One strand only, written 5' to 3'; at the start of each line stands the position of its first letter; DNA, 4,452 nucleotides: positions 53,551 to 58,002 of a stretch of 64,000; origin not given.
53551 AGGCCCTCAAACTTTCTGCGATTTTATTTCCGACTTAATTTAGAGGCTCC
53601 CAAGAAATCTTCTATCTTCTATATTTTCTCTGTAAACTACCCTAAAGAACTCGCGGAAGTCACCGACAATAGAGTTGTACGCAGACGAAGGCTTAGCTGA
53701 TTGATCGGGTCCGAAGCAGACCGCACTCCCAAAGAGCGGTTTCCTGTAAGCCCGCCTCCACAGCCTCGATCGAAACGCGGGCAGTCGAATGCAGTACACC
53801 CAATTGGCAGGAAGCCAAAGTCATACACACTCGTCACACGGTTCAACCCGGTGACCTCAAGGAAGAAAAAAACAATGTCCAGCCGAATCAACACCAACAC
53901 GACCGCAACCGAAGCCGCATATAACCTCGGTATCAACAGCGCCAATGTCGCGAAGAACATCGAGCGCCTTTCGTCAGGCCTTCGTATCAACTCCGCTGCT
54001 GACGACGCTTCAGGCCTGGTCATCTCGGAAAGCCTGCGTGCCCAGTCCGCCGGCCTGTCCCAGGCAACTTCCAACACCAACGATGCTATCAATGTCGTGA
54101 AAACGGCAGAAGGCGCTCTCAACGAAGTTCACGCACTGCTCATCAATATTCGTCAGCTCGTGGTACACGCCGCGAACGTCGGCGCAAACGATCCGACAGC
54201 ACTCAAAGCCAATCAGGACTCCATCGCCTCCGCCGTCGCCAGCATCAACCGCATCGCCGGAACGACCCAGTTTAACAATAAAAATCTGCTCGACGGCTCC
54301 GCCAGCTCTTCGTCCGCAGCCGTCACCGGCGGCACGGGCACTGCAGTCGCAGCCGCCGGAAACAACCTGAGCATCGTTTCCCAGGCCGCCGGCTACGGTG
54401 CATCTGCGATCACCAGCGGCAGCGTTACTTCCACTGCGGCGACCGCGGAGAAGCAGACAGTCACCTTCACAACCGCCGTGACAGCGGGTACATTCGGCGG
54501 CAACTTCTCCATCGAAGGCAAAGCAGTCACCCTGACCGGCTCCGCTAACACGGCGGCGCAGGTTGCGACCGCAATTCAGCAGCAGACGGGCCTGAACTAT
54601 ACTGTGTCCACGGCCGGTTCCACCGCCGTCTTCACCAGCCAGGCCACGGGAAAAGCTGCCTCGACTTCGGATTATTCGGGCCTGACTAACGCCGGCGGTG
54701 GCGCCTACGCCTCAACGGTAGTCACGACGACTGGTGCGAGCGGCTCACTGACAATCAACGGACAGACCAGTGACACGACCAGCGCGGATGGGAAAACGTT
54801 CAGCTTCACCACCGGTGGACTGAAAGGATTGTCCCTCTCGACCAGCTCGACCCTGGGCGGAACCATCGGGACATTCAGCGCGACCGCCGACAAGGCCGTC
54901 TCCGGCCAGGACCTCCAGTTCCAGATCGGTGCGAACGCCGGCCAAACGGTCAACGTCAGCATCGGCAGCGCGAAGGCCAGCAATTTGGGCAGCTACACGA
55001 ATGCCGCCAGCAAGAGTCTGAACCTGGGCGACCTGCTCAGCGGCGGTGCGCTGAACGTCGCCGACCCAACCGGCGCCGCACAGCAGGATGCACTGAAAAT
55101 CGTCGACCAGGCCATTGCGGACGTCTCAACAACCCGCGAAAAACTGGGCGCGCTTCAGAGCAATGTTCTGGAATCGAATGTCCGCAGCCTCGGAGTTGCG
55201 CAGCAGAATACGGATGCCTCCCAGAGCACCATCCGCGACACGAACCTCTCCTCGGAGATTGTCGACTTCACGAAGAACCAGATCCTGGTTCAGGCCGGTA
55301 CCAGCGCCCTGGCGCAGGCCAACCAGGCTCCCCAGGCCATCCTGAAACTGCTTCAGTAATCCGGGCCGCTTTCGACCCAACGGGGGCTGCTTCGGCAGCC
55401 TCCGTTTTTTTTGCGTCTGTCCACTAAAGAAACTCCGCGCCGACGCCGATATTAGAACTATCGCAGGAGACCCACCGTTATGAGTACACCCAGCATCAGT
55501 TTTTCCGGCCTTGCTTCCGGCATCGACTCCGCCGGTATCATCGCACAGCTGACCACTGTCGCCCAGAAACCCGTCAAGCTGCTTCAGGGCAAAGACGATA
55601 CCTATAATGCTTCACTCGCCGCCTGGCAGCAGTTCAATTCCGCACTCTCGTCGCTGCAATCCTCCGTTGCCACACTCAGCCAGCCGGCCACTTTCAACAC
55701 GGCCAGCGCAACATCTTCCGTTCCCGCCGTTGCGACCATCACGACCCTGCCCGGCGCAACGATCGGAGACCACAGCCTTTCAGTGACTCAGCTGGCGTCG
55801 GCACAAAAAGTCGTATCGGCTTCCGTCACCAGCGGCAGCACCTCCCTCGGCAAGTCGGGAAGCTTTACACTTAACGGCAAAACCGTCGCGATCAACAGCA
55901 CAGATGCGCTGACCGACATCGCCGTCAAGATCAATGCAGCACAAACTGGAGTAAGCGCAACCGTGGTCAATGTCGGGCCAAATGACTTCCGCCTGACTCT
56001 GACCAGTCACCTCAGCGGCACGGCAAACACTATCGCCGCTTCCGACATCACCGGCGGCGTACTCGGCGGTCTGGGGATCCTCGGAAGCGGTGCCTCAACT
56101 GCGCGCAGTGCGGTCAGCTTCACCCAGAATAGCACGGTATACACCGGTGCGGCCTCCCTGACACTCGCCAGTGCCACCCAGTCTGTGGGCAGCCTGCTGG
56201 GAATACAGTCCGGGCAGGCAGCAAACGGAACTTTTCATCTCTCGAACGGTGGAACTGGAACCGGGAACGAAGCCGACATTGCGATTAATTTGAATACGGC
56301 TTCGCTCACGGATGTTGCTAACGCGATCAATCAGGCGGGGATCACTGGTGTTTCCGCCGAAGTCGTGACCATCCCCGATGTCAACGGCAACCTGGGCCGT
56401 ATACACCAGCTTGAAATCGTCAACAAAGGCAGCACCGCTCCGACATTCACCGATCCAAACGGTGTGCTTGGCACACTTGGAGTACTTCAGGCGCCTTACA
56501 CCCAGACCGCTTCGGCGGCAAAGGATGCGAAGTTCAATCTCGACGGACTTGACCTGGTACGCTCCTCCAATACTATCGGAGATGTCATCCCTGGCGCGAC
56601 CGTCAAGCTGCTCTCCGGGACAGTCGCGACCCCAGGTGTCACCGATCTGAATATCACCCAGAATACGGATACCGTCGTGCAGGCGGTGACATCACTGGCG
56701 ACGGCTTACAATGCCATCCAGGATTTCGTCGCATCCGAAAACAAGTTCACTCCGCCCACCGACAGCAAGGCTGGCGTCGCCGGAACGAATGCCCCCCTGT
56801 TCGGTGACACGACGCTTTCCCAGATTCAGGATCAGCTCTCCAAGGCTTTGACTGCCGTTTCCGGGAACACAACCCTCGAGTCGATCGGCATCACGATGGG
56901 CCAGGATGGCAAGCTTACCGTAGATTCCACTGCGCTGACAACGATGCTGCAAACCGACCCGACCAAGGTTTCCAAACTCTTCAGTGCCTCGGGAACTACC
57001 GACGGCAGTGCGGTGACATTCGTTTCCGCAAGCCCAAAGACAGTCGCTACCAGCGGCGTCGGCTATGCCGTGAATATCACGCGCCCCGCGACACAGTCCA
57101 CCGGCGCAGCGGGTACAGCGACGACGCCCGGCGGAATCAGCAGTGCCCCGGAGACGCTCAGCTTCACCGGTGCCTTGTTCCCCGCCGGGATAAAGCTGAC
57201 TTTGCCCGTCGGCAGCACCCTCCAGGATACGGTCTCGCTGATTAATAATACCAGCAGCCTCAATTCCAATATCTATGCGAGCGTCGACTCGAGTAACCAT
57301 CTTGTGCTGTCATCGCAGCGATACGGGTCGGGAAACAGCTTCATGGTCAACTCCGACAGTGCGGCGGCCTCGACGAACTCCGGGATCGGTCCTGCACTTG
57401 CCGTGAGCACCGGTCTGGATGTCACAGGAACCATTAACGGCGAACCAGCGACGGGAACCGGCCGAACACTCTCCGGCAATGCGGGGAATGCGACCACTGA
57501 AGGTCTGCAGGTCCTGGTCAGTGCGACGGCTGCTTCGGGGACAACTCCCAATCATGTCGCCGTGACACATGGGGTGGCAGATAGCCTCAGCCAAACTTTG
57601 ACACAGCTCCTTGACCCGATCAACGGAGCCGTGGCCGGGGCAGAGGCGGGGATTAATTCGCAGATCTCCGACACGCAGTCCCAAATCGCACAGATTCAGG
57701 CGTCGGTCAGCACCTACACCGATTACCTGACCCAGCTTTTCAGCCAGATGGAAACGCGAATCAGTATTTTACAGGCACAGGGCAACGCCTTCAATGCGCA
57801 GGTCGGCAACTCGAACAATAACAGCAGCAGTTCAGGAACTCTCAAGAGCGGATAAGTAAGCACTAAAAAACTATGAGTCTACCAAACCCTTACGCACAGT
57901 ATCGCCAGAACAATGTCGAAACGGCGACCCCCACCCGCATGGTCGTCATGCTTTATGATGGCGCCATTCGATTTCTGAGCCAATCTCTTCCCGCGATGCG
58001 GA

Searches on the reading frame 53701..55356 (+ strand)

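Call 64: search_protein_families(library=pfam, proteins=[window:53701-55356:+], max_evalue=0.00001)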
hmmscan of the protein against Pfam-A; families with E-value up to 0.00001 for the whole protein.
window:53701-55356:+ (552 aa): 2 families
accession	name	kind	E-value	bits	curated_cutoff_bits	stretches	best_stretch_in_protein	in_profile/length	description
PF00669.25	Flagellin_N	-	3.1e-36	124.9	26.6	1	63-200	1-137/139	Bacterial flagellin N-terminal helical region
PF00700.27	Flagellin_C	-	4.6e-19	69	23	1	465-551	1-86/86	Bacterial flagellin C-terminal helical region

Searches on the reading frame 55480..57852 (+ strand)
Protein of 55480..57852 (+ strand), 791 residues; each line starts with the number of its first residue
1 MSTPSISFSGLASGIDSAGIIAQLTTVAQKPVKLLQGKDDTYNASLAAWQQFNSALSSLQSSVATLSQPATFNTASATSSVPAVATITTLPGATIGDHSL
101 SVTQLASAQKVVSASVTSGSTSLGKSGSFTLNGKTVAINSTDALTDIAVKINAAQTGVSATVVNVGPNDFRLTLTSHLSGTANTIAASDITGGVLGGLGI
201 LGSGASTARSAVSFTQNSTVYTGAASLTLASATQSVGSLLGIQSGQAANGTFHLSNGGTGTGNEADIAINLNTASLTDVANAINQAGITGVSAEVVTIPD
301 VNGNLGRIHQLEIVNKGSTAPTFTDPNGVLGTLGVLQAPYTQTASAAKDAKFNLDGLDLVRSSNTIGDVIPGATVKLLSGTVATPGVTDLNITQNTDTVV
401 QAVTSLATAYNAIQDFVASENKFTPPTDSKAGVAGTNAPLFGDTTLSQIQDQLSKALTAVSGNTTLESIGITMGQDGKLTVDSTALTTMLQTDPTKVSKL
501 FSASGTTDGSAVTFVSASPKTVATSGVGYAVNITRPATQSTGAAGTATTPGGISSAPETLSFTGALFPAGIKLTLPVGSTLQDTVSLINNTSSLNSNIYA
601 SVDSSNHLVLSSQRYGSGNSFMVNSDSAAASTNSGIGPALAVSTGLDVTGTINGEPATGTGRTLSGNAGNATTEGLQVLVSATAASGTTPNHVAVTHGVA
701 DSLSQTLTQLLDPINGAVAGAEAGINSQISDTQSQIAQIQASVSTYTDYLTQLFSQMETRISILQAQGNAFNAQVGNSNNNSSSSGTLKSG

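Call 64: search_protein_families(library=pfam, proteins=[window:55480-57852:+], max_evalue=0.00001)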
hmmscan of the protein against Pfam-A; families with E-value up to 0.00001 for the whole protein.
window:55480-57852:+ (791 aa): 2 families
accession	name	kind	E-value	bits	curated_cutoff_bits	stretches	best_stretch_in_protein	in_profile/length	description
PF07195.17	FliD_C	-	1.1e-36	126.9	25.4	2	347-517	1-176/236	Flagellar hook-associated protein 2 C-terminus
PF02465.23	FliD_N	-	1.7e-20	73.9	24.8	1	13-109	1-97/97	Flagellar hook-associated protein 2 N-terminus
